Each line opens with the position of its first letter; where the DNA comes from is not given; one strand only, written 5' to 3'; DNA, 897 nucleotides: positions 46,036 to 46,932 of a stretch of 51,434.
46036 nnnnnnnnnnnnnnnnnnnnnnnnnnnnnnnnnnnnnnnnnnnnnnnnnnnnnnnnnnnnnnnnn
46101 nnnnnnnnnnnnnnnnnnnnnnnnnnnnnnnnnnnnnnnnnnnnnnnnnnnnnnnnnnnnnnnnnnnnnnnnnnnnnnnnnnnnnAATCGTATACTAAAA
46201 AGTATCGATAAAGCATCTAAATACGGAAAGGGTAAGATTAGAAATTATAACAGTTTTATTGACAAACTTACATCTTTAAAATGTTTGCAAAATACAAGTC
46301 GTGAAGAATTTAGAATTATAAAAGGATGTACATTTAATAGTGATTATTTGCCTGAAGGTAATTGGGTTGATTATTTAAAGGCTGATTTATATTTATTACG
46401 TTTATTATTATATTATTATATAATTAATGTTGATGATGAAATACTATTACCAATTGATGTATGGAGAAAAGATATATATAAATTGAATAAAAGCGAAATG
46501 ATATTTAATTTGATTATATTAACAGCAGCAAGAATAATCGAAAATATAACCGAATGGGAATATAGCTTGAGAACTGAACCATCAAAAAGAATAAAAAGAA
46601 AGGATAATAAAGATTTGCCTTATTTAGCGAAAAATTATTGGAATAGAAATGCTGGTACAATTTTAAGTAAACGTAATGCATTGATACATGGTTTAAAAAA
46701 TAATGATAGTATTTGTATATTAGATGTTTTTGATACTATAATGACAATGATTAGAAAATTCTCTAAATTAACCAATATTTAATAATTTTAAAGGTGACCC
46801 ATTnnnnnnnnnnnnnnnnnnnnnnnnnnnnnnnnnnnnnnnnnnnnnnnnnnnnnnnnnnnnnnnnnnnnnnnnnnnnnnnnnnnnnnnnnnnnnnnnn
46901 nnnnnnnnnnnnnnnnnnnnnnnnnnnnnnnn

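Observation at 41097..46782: Two paralogous receiver-HEPN proteins flank a small putative phosphoesterase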

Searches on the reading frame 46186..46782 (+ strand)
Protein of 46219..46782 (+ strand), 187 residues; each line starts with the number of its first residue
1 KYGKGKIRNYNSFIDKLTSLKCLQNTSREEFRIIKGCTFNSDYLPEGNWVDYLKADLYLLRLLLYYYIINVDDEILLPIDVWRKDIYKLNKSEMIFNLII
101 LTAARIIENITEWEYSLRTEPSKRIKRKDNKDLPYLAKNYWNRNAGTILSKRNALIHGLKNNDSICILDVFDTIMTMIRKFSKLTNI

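Call 8: search_protein_families(library=pfam, proteins=[window:46219-46782:+], max_evalue=10)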
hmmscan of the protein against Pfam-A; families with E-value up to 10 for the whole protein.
window:46219-46782:+ (187 aa): 0 families

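Call 51: predict_structure(alignment_id=A7)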
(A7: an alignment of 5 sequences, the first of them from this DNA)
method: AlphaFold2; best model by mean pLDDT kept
length: 198 residues; sequences in the alignment: 5
mean_pLDDT: 46.8   pTM: 0.33
mean pLDDT of the five models: 46.8, 44.4, 43.9, 43.7, 39.7
residues with pLDDT >= 90: 0; 70-90: 0; 50-70: 70; < 50: 128
segments of 3 or more residues with pLDDT < 50: 1-25, 27-29, 32-34, 46-60, 81-98, 125-153, 155-160, 165-170, 172-181, 191-198
pLDDT, mean of each block of 10 residues (from residue 1): 41 38 47 52 48 44 55 55 42 44 55 54 49 41 41 47 47 47 52 36
secondary structure, 60 per line:
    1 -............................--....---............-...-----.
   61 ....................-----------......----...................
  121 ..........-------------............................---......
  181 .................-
elements in order: H2-29 H32-35 H39-50 H60-80 H92-97 H102-130 H144-171 H175-197

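Call 57: fold_search(model_id=the predicted structure, library=pdb)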
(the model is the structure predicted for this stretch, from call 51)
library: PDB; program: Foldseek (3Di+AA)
matches with E <= 10: 111; with E <= 0.001: 0
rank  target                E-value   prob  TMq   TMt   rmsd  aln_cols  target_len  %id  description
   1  4i1q_B                3.3e-01  0.15  0.17  0.17  26.1       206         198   16  Crystal Structure of hBRAP1 N-BAR domain (released 2013-02-06)
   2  4i1q_A                1.4e+00  0.07  0.16  0.16  27.5       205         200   18  Crystal Structure of hBRAP1 N-BAR domain (released 2013-02-06)
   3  3lll_A                1.9e+00  0.03  0.14  0.11  34.2       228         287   13  Crystal structure of mouse pacsin2 F-BAR domain (released 2010-05-26)
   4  9g2r_A                2.0e+00  0.03  0.14  0.13  26.6       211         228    8  Endophilin B1 dimers bound to nanodiscs (released 2024-08-07)
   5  8waf                  2.3e+00  0.06  0.17  0.15  21.4       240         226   12  Crystal structure of the C-terminal fragment (residues 756-982 with the C864S mutation) of Arabidopsis thaliana CHUP1 (released 2024-01-17)
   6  1fio                  2.3e+00  0.04  0.17  0.18  16.6       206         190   11  CRYSTAL STRUCTURE OF YEAST T-SNARE PROTEIN SSO1 (released 2000-10-11)
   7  9izd_A                2.7e+00  0.13  0.25  0.20   9.3       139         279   11  Cryo-EM structure of human HCAR1-Gi complex with CHBA (released 2025-04-02)
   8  8dbv_B                2.7e+00  0.06  0.18  0.08  17.3       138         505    9  E. coli ATP synthase imaged in 10mM MgATP State3 "down (released 2023-01-25)
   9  6zbf_D                2.9e+00  0.06  0.19  0.19  22.5       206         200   16  Merozoite surface protein 1 (MSP-1) from Plasmodium falciparum, alternative conformation 3 (released 2021-05-19)
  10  8xgu_A                3.1e+00  0.15  0.28  0.22   9.4       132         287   11  a peptide receptor complex structure (released 2024-10-30)
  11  9uyh_R                3.2e+00  0.14  0.27  0.20   9.1       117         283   12  Cryo-EM structure of the G protein-coupled receptor 1 (GPR1) bound to chemerin and beta-arrestin 1 (Conformation 1) (released 2025-11-19)
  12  7aue_R                3.2e+00  0.10  0.27  0.22   9.3       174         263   11  Melanocortin receptor 4 (MC4R) Gs protein complex (released 2021-04-28)
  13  4mk6                  3.4e+00  0.05  0.19  0.19  17.6       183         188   12  Crystal Structure of Probable Dihydroxyacetone Kinase Regulator DHSK_reg from Listeria monocytogenes EGD-e (released 2013-09-18)
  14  8xgs_A                3.6e+00  0.12  0.28  0.21   9.4       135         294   12  a peptide receptor complex structure (released 2024-10-30)
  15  2rai_B                3.8e+00  0.04  0.19  0.12  27.1       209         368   11  The PX-BAR membrane remodeling unit of Sorting Nexin 9 (released 2007-12-11)
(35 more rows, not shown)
